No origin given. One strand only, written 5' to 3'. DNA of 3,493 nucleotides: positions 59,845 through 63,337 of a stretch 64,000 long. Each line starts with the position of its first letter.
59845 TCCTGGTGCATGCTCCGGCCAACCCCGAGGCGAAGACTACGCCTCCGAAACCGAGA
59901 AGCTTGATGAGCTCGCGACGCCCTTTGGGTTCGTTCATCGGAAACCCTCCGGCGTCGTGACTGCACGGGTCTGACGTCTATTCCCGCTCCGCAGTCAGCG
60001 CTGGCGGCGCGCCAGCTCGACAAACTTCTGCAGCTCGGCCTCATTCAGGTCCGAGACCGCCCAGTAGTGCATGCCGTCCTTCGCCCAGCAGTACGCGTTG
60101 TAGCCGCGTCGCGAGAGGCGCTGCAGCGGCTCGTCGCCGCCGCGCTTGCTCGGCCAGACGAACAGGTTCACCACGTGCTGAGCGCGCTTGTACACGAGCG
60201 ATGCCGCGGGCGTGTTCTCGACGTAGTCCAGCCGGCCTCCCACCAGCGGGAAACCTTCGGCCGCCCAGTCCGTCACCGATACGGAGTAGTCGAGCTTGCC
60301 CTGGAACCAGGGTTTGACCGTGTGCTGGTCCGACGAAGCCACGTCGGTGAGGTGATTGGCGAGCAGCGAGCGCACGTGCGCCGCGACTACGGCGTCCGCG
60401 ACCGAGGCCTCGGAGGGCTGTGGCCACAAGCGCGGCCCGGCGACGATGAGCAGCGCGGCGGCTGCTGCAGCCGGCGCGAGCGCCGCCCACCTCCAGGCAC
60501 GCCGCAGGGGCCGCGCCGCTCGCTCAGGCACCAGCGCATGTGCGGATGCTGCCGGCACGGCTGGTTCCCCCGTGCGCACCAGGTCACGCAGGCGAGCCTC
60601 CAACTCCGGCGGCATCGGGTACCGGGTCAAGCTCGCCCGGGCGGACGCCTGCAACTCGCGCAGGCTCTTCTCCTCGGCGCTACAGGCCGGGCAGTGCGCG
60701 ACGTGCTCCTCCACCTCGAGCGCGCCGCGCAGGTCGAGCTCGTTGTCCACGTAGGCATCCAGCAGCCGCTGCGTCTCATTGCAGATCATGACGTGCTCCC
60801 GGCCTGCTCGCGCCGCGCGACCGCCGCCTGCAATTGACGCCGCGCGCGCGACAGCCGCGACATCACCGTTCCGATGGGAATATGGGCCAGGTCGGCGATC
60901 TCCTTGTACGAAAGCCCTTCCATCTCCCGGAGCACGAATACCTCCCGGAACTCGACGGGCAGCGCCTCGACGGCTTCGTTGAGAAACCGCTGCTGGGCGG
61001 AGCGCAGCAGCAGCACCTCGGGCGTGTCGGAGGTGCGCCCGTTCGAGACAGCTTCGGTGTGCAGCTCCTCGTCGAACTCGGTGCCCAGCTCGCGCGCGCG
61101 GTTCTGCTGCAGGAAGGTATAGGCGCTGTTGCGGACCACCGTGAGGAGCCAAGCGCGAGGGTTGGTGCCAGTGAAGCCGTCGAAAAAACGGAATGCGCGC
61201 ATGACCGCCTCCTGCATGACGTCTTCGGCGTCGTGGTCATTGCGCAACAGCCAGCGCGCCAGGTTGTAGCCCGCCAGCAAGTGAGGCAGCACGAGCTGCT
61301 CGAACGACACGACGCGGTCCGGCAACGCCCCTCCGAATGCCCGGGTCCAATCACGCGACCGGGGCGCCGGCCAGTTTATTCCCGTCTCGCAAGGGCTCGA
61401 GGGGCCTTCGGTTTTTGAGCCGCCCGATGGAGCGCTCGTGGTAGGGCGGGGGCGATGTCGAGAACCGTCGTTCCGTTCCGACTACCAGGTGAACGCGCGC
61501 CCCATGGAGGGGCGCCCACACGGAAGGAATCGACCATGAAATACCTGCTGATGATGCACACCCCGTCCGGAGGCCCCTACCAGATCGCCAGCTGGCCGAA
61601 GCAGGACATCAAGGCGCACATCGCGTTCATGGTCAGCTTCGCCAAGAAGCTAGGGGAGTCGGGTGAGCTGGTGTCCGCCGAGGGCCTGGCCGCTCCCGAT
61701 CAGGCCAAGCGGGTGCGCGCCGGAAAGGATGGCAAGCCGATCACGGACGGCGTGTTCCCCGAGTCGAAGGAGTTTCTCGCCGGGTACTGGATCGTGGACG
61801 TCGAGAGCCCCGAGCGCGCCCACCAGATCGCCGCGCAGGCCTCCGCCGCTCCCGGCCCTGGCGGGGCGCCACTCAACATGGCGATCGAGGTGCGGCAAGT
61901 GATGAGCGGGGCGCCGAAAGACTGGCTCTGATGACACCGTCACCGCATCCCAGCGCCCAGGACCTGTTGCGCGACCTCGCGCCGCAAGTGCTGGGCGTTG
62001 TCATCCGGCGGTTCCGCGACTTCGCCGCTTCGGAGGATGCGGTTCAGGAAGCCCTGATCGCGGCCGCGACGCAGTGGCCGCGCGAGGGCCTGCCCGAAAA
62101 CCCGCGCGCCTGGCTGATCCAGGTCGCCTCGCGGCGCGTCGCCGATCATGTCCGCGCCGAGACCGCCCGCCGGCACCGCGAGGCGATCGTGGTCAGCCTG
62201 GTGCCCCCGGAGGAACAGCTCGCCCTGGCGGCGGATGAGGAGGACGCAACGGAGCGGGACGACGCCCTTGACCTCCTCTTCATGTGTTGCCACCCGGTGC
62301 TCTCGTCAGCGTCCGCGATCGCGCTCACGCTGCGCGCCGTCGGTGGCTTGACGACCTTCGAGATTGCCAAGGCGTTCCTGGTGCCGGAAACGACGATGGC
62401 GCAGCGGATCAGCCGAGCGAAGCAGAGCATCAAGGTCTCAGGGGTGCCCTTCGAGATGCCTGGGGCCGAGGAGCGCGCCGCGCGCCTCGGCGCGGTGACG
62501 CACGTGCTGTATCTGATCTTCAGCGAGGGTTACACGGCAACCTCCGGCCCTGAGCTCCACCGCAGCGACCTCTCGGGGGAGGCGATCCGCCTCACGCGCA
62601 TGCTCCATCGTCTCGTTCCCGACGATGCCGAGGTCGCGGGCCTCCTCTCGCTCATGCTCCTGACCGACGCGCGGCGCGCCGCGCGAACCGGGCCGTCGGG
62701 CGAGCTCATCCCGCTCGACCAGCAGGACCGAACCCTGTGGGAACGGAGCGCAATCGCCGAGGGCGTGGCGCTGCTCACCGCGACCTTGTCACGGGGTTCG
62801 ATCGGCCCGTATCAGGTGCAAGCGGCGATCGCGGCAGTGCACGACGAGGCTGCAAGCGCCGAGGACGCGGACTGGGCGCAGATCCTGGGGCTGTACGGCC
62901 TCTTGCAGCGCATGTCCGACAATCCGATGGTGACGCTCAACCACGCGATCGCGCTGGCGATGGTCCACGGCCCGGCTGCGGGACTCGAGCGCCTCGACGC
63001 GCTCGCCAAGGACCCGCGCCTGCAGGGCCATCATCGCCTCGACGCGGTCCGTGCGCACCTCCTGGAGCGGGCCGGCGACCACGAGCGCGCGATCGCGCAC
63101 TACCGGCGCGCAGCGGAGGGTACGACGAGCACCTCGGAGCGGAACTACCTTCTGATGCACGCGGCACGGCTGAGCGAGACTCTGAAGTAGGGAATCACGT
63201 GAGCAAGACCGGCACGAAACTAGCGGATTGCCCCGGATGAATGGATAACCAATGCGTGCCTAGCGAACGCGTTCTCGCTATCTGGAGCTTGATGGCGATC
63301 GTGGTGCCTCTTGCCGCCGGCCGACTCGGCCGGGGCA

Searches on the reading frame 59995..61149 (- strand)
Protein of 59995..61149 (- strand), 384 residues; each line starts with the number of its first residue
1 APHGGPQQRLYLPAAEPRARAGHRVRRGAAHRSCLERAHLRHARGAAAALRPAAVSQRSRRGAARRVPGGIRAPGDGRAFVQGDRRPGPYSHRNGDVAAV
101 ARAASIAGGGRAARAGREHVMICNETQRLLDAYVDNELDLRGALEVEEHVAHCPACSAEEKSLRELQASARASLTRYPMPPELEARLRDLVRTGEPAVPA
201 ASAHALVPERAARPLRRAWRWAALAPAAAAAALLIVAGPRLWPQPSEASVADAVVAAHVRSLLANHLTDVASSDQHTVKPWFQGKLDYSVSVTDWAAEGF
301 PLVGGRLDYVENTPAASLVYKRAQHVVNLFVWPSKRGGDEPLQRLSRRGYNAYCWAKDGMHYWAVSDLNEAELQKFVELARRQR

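Call 43: search_protein_families(library=pfam, proteins=[window:59995-61149:-], max_evalue=0.00001)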
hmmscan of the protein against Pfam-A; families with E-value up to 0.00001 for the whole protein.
window:59995-61149:- (384 aa): 1 family
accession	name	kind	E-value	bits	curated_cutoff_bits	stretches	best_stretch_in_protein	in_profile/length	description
PF13490.11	zf-HC2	-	2.4e-11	43.9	22.2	1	123-156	1-34/35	Putative zinc-finger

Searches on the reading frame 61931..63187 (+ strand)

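Call 43: search_protein_families(library=pfam, proteins=[window:61931-63187:+], max_evalue=0.00001)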
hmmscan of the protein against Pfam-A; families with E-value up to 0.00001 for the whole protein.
window:61931-63187:+ (419 aa): 3 families
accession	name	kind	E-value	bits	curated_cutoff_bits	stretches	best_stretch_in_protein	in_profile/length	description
PF20239.3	DUF6596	-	6.7e-36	123.1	27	1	185-284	1-100/102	Family of unknown function (DUF6596)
PF04542.20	Sigma70_r2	-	2.8e-10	40.3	24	1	12-78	1-69/71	Sigma-70 region 2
PF08281.18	Sigma70_r4_2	-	1.2e-07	31.7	25.7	1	117-165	4-52/54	Sigma-70, region 4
